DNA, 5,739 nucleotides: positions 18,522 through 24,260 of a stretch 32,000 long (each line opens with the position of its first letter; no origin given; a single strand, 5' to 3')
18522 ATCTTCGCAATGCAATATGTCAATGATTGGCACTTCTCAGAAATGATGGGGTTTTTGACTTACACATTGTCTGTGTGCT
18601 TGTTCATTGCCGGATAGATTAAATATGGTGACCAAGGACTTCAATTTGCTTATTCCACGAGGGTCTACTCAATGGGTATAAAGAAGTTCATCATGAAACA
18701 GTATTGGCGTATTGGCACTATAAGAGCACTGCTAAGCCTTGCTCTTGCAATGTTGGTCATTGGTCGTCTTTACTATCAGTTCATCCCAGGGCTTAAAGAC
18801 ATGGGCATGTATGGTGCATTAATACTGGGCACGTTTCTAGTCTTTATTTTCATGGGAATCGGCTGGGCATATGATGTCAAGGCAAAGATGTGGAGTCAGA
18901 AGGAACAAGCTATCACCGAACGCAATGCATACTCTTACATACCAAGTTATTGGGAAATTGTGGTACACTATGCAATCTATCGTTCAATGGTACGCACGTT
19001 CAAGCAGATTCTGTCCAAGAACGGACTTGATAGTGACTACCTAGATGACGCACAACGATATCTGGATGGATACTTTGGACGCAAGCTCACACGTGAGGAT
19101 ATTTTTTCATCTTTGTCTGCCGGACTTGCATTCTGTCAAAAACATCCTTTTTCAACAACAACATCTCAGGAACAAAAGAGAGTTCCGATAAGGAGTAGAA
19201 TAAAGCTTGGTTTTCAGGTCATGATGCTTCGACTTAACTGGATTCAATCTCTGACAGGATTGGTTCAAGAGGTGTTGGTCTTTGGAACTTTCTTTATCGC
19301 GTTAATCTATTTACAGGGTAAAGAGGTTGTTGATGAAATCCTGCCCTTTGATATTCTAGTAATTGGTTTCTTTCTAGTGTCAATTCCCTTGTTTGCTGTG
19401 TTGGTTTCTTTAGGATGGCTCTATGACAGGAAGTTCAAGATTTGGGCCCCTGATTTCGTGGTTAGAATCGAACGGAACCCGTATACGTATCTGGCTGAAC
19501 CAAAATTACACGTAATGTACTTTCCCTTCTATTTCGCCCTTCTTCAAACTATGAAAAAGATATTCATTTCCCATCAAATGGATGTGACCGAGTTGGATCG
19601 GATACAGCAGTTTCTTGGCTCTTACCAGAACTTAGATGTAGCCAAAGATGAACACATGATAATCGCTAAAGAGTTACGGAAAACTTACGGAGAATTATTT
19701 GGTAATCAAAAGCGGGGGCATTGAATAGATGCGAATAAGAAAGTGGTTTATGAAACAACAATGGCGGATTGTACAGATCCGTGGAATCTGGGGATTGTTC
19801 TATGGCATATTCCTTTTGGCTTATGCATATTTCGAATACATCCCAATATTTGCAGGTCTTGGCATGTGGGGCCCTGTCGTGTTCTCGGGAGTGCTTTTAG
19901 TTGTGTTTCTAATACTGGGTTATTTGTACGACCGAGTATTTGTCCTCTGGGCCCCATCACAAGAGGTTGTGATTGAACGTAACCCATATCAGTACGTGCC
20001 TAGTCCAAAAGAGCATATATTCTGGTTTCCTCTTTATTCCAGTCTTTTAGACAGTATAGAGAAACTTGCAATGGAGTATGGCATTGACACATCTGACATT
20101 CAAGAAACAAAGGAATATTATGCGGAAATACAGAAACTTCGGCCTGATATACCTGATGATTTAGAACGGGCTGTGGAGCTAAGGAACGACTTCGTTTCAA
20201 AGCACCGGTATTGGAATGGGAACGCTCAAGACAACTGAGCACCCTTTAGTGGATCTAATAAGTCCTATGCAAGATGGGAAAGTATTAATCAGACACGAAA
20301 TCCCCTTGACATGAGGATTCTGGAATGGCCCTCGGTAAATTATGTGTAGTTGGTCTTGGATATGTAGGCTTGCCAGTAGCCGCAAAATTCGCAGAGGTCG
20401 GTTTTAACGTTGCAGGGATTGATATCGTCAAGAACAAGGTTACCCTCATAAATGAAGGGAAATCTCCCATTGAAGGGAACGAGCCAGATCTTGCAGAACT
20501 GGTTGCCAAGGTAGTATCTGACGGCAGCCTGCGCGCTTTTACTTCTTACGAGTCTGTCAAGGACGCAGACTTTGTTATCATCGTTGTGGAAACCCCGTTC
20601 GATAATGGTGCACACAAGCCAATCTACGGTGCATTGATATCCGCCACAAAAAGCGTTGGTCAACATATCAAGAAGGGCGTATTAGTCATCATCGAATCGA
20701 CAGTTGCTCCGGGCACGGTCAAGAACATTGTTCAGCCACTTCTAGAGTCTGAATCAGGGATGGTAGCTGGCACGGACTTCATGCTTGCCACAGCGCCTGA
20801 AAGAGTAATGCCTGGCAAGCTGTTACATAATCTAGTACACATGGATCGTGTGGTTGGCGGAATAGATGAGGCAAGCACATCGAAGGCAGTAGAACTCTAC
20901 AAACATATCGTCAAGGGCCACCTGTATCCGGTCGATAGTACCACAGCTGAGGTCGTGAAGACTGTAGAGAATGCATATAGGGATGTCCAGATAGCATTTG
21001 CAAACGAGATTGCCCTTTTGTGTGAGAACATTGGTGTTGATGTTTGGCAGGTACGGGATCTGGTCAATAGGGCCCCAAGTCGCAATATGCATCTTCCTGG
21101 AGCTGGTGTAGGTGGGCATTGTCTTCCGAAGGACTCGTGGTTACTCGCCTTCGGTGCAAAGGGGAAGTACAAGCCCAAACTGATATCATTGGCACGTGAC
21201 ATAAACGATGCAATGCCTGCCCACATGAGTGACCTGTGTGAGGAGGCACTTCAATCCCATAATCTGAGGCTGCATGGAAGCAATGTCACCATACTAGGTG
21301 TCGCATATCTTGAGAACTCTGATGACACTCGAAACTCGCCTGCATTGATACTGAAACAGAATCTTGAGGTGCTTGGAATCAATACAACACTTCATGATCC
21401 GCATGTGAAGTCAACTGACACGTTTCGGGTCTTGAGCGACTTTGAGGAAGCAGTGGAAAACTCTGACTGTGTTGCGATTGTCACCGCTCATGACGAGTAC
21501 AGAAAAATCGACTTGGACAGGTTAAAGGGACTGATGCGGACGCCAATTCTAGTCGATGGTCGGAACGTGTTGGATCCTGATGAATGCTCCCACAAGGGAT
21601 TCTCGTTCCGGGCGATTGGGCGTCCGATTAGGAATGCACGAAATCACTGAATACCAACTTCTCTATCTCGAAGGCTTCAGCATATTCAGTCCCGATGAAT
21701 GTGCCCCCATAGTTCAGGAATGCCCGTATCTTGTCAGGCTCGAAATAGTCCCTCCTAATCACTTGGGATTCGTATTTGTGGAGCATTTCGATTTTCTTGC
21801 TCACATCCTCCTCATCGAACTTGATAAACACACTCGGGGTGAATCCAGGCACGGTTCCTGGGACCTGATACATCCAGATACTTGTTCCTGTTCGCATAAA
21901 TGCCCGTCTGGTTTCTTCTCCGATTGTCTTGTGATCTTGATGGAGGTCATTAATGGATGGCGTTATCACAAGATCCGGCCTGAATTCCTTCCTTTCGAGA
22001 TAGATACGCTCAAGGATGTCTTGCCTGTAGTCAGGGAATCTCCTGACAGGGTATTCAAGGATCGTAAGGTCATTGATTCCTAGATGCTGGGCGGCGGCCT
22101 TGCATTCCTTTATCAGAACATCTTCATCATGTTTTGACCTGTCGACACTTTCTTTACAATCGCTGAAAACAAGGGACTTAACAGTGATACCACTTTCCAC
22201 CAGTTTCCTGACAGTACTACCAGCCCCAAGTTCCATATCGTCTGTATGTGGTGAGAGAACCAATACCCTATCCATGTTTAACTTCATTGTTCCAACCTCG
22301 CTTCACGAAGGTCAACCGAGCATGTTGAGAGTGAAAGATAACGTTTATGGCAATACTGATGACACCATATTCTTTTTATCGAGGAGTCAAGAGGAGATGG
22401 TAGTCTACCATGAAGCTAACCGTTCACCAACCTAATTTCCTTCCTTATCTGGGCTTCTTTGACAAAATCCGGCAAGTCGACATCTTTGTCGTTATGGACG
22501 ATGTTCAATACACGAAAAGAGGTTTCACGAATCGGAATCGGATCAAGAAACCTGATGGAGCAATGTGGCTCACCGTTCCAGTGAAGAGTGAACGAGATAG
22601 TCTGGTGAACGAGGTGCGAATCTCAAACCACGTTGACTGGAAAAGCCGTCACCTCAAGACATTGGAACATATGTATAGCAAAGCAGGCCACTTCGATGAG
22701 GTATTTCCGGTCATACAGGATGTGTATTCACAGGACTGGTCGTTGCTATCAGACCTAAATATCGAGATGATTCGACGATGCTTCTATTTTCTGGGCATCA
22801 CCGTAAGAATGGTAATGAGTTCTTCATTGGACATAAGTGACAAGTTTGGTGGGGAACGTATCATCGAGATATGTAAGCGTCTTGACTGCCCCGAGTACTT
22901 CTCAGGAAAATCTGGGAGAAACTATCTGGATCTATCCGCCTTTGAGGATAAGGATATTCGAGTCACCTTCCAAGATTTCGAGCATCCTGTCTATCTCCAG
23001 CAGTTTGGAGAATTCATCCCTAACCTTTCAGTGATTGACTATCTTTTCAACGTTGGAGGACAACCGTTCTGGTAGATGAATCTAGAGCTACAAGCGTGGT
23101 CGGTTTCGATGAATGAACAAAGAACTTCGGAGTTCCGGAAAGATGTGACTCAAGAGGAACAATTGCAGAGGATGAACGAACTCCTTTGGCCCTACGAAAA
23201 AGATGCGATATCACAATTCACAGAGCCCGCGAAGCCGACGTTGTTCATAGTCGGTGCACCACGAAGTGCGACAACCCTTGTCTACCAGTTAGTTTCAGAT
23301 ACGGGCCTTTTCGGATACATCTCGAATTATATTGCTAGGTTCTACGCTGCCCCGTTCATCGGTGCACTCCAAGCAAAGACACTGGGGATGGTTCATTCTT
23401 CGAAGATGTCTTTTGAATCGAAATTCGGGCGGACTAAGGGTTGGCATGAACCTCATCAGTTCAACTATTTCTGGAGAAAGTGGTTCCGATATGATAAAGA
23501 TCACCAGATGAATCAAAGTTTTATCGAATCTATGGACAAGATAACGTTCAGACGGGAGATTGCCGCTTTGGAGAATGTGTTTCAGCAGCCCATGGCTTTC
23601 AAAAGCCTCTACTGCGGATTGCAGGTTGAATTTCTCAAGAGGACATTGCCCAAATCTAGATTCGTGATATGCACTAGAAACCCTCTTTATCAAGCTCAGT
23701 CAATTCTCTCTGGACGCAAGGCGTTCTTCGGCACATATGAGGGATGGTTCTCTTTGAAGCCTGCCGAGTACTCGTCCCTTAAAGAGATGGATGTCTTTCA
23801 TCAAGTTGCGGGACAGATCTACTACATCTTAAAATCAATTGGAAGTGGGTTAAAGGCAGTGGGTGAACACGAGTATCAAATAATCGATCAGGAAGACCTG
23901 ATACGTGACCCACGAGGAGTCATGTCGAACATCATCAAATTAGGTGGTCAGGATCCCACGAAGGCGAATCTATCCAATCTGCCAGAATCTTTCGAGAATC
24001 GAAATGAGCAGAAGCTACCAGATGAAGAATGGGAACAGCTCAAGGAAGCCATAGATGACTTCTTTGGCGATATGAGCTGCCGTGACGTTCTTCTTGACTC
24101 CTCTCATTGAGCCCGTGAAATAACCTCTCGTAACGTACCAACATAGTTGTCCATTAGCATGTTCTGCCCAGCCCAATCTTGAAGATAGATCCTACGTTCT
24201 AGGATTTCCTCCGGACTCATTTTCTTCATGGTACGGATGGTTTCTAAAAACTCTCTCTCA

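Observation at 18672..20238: Unrecognised membrane module present three times (2+1) in the middle of the glycan locus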

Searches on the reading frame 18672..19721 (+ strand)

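Call 5: search_protein_families(library=pfam, proteins=[window:18672-19721:+], max_evalue=10)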
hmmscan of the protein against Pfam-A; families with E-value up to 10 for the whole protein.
window:18672-19721:+ (350 aa): 0 families

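Call 6: search_protein_families(library=ncbifam, proteins=[window:18672-19721:+], max_evalue=10)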
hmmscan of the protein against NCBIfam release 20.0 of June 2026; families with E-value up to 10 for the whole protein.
window:18672-19721:+ (350 aa): 2 families
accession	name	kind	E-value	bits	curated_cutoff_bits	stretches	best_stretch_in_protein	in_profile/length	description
NF041589.1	PepG1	equivalog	0.057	13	70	1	198-214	20-36/47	type I toxin-antitoxin system toxin PepG1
TIGR03063.1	srtB_target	domain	0.5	10.4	18.15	1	44-59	10-25/29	sortase B protein-sorting domain-containing protein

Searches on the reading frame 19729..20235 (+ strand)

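Call 5: search_protein_families(library=pfam, proteins=[window:19729-20235:+], max_evalue=10)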
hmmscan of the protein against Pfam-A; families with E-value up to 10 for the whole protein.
window:19729-20235:+ (169 aa): 2 families
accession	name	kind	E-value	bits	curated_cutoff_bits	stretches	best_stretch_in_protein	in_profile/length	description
PF16074.10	PilW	-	0.067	13.6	26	1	104-148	29-72/124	Type IV Pilus-assembly protein W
PF07836.16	DmpG_comm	-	0.12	12.4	27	1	102-124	15-37/63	DmpG-like communication domain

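Call 6: search_protein_families(library=ncbifam, proteins=[window:19729-20235:+], max_evalue=10)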
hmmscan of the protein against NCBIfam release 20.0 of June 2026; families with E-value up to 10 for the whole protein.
window:19729-20235:+ (169 aa): 2 families
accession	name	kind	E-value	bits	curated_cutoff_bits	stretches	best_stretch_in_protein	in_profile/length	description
NF011332.0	PRK14748.1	equivalog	0.077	13.1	56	1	51-66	5-19/29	K(+)-transporting ATPase subunit F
TIGR00135.1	gatC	equivalog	0.21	11.9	47.1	1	106-152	32-75/93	Asp-tRNA(Asn)/Glu-tRNA(Gln) amidotransferase subunit GatC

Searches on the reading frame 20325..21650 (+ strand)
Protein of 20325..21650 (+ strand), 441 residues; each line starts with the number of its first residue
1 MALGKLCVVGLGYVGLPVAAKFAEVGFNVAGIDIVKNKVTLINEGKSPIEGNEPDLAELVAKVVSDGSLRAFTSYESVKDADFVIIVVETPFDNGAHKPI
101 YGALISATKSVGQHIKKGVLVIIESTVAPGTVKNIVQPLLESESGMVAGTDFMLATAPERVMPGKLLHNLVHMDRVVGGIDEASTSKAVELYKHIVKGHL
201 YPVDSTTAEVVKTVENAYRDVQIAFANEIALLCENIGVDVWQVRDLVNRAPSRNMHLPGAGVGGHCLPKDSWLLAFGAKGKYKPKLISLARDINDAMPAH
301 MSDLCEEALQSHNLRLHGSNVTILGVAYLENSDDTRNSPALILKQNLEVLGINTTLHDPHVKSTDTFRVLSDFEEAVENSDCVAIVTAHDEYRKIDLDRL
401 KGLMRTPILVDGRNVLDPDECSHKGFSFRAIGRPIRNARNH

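Call 13: search_protein_families(library=pfam, proteins=[window:20325-21650:+], max_evalue=0.001)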
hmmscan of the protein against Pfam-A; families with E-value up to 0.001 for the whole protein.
window:20325-21650:+ (441 aa): 5 families
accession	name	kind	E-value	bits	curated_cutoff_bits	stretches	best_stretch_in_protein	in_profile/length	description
PF03721.20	UDPG_MGDP_dh_N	-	8.9e-49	166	27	1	5-189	2-184/187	UDP-glucose/GDP-mannose dehydrogenase family, NAD binding domain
PF03720.21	UDPG_MGDP_dh_C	-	9.8e-28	97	30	1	323-418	2-103/103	UDP-glucose/GDP-mannose dehydrogenase family, UDP binding domain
PF00984.24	UDPG_MGDP_dh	-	6.7e-27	93.9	25.4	1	207-295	2-93/94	UDP-glucose/GDP-mannose dehydrogenase family, central domain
PF03446.21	NAD_binding_2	-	6.2e-07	30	21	1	6-143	2-111/161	NAD binding domain of 6-phosphogluconate dehydrogenase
PF02826.25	2-Hacid_dh_C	-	1.5e-05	24.9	25.1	0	5-40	38-73/178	D-isomer specific 2-hydroxyacid dehydrogenase, NAD binding domain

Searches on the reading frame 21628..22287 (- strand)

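Call 13: search_protein_families(library=pfam, proteins=[window:21628-22287:-], max_evalue=0.001)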
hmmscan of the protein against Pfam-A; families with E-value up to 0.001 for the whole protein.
window:21628-22287:- (219 aa): 2 families
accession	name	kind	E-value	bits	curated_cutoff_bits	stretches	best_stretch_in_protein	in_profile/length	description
PF02585.22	PIG-L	-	1.1e-20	74.8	28.2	1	9-129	1-128/129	GlcNAc-PI de-N-acetylase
PF25509.1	DUF7916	-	0.00045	19.8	27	1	58-153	118-211/296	Domain of unknown function (DUF7916)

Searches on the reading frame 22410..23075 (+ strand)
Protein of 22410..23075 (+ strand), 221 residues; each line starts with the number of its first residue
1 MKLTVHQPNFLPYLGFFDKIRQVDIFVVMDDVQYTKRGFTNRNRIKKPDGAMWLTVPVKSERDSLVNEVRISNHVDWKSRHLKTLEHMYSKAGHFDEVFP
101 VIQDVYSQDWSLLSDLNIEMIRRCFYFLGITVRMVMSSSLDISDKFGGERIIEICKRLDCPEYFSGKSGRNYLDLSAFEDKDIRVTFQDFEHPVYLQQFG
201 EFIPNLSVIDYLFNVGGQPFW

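Call 14: search_protein_families(library=pfam, proteins=[window:22410-23075:+], max_evalue=0.001)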
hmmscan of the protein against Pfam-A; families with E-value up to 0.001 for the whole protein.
window:22410-23075:+ (221 aa): 1 family
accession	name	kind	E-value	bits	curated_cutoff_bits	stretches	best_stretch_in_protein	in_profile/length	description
PF08889.16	WbqC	-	4.4e-77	259.2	21.3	1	7-216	1-212/218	WbqC-like protein family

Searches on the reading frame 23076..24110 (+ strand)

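Call 14: search_protein_families(library=pfam, proteins=[window:23076-24110:+], max_evalue=0.001)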
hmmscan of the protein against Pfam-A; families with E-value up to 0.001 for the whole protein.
window:23076-24110:+ (344 aa): 2 families
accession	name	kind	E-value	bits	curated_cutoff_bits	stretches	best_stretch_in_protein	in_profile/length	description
PF13469.12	Sulfotransfer_3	-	2.7e-13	51.1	27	1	54-288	1-208/216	Sulfotransferase family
PF00685.33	Sulfotransfer_1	-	3.8e-06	26.9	22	1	54-321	2-210/255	Sulfotransferase domain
